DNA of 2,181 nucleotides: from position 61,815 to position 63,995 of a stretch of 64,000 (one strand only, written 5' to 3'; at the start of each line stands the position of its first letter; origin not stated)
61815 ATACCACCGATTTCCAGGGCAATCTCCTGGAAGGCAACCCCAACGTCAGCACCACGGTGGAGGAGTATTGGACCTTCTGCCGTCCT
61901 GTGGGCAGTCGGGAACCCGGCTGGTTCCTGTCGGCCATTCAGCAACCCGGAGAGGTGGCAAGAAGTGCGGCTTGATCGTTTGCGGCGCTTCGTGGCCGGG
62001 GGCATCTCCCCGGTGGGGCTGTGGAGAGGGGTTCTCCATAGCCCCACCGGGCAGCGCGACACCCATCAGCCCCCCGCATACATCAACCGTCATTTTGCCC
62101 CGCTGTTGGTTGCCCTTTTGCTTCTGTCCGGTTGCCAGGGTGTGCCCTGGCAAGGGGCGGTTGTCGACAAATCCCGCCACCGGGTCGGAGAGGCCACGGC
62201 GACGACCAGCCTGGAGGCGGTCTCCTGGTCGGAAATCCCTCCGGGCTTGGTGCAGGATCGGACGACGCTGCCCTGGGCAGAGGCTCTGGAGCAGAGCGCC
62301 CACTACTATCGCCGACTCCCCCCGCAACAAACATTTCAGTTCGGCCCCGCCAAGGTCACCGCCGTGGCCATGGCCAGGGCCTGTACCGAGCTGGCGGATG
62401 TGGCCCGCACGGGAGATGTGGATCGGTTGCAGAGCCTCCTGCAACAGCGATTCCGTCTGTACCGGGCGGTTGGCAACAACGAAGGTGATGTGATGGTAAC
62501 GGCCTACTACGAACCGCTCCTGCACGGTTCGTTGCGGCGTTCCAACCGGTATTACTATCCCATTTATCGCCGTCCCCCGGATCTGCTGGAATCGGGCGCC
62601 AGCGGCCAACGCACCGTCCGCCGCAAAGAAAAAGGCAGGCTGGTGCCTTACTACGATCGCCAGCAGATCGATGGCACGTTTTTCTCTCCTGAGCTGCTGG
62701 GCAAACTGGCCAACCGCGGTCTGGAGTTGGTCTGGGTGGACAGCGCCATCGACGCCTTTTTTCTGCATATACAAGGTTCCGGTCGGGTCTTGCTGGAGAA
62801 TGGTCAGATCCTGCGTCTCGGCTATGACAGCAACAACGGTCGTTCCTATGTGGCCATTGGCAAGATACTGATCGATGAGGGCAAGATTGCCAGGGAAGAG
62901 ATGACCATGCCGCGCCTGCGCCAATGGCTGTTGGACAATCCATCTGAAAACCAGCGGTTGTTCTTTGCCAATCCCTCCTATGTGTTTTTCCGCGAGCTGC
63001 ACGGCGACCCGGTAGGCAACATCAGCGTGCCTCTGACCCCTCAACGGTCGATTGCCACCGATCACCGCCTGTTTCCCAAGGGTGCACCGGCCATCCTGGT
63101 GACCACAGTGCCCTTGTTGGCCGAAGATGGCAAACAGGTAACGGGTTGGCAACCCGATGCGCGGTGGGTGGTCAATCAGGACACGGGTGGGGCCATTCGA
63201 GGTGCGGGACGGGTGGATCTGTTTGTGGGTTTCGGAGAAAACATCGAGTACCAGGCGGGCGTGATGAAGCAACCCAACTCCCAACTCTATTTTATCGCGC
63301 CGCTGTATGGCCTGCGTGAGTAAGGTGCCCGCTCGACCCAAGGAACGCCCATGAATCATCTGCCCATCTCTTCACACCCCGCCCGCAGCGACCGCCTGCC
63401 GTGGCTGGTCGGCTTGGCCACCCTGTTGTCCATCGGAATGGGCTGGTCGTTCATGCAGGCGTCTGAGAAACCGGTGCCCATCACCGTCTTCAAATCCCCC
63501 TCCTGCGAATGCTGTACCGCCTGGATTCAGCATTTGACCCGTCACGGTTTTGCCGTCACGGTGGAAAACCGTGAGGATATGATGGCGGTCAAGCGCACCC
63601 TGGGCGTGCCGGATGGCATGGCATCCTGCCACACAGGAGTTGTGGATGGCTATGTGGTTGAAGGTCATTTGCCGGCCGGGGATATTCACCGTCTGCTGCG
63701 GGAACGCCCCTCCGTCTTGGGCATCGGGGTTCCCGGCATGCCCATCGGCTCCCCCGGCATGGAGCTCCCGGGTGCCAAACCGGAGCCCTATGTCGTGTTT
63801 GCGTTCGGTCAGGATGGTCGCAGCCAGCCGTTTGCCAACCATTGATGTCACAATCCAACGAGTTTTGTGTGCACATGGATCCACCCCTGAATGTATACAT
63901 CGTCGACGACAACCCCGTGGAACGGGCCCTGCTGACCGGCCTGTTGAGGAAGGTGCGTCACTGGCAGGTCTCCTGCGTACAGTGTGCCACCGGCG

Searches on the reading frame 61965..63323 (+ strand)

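Call 17: search_protein_families(library=pfam, proteins=[window:61965-63323:+], max_evalue=0.001)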
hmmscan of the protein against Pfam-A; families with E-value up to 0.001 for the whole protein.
window:61965-63323:+ (452 aa): 2 families
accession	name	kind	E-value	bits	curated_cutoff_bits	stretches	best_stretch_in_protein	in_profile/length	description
PF03562.22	MltA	-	3e-56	190.3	24.3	1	178-343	2-163/163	MltA specific insert domain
PF06725.17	3D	-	3.9e-15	56.3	23.8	1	361-437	1-65/72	3D domain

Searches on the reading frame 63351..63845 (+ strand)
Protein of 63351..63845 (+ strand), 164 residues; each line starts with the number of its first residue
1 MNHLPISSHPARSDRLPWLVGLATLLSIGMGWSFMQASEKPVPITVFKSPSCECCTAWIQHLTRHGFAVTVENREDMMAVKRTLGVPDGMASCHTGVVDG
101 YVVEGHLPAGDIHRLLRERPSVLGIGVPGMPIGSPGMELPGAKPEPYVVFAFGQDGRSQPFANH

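Call 17: search_protein_families(library=pfam, proteins=[window:63351-63845:+], max_evalue=0.001)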
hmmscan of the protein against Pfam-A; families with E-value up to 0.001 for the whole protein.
window:63351-63845:+ (164 aa): 1 family
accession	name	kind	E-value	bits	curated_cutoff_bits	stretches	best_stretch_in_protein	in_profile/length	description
PF04214.18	DUF411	-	1.3e-24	86.1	27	1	90-137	1-48/48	Protein of unknown function, DUF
